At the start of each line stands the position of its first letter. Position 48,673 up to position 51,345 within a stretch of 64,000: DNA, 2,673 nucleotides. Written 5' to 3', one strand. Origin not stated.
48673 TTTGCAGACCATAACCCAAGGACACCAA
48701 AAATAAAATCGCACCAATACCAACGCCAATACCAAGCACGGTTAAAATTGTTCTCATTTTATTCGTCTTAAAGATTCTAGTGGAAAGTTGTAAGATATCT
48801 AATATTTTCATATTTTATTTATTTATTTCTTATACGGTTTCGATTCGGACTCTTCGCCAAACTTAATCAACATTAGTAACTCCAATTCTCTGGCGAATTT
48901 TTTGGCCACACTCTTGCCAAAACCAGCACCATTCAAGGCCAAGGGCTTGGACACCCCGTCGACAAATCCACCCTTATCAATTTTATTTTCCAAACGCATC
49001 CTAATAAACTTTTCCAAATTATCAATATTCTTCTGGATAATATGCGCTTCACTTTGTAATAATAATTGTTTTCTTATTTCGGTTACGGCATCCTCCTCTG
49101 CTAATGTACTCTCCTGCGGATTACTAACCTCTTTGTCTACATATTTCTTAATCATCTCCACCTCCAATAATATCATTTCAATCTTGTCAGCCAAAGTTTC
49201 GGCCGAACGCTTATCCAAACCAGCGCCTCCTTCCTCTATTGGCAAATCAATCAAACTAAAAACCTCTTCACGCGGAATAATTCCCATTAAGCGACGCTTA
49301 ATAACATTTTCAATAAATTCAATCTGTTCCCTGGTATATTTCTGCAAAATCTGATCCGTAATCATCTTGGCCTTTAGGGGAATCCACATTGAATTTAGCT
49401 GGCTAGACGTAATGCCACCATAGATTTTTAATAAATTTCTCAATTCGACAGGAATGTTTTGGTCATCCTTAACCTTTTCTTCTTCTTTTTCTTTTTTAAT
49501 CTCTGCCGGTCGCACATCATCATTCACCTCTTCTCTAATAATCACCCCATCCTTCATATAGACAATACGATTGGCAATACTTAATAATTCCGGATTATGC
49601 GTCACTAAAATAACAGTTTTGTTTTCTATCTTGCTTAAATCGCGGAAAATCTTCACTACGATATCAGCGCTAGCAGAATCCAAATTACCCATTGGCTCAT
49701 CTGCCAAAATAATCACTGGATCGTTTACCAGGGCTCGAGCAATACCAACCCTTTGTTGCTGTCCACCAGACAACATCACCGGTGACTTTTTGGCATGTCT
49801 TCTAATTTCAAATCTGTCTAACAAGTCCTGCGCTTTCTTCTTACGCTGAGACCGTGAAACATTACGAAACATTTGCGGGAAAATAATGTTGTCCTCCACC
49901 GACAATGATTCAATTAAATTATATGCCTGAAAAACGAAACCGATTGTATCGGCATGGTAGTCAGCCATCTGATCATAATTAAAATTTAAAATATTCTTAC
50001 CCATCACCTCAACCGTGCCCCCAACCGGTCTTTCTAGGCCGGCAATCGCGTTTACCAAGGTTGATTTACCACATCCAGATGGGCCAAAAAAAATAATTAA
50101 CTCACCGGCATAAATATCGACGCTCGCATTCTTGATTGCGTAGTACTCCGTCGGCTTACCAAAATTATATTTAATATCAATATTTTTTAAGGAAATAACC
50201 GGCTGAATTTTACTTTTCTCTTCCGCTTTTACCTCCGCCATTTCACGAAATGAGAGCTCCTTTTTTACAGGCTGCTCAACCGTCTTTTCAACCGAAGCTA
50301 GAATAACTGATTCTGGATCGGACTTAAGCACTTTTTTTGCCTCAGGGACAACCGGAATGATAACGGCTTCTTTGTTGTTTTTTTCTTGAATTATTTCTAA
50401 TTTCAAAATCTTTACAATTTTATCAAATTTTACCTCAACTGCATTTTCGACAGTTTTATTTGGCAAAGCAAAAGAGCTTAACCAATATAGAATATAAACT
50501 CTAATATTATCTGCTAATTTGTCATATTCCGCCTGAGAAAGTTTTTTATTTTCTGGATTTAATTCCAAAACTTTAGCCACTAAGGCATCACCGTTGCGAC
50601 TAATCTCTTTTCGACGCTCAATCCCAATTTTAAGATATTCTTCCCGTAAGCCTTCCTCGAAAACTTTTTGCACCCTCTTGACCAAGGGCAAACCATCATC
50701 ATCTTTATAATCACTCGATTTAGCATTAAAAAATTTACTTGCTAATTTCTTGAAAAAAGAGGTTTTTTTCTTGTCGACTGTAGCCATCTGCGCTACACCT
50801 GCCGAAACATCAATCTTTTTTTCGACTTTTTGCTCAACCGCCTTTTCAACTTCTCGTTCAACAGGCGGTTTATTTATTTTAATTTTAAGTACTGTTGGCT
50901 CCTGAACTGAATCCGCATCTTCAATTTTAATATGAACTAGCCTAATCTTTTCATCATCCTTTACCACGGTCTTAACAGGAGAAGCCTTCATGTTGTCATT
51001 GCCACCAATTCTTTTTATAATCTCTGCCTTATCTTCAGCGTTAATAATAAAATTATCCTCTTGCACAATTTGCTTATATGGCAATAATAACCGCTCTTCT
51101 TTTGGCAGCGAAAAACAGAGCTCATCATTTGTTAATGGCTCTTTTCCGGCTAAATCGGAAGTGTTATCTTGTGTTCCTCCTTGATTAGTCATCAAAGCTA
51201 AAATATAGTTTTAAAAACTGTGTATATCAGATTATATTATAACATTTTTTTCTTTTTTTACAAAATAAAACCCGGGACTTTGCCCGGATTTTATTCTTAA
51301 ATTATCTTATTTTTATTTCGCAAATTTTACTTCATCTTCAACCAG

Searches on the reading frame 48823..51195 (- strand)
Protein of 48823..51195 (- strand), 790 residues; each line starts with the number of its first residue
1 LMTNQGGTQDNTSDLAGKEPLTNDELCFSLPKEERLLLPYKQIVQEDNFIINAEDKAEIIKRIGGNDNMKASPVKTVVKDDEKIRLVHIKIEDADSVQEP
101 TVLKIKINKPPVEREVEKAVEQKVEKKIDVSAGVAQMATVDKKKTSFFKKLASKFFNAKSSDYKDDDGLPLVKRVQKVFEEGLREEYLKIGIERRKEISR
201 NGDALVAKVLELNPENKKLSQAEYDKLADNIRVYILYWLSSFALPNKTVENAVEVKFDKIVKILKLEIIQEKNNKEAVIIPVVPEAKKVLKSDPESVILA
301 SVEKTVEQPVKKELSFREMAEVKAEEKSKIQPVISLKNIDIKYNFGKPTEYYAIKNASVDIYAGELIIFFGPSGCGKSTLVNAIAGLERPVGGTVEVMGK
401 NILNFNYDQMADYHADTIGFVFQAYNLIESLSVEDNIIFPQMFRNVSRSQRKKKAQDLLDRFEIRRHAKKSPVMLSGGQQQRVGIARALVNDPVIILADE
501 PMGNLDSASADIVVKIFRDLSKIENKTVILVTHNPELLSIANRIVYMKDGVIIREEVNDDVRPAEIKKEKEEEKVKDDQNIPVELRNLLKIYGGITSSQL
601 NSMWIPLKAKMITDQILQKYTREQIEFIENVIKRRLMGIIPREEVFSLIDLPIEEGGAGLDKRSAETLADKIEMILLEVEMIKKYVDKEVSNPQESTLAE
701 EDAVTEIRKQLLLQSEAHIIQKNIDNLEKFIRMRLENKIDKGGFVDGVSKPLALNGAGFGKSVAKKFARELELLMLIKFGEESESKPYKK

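Call 77: search_protein_families(library=pfam, proteins=[window:48823-51195:-], max_evalue=0.01)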
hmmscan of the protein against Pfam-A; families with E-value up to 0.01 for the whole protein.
window:48823-51195:- (790 aa): 10 families
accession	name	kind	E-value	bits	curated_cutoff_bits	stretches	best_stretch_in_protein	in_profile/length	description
PF00005.33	ABC_tran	-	3.8e-32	112.2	25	1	355-502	2-136/137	ABC transporter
PF03193.22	RsgA_GTPase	-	0.00011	22.5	30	1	361-386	103-128/174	RsgA GTPase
PF13304.12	AAA_21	-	0.00013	22.6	27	0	495-539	261-304/304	AAA domain, putative AbiEii toxin, Type IV TA system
PF02463.25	SMC_N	-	0.00019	21.4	40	1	366-547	26-211/220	RecF/RecN/SMC N terminal domain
PF00004.35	AAA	-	0.0013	19.6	21.2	0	367-387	1-21/131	ATPase family associated with various cellular activities (AAA)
PF13555.12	AAA_29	-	0.0044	17.2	27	1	358-385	16-43/61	P-loop containing region of AAA domain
PF06713.17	bPH_4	-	0.0046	17.5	22.9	0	308-345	15-53/74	Bacterial PH domain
PF13521.12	AAA_28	-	0.0053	17.4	27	0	367-390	2-26/164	AAA domain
PF13481.12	AAA_25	-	0.0056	16.8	27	0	362-381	31-50/195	AAA domain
PF01926.29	MMR_HSR1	-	0.009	16.6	21.9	0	367-421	2-57/113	50S ribosome-binding GTPase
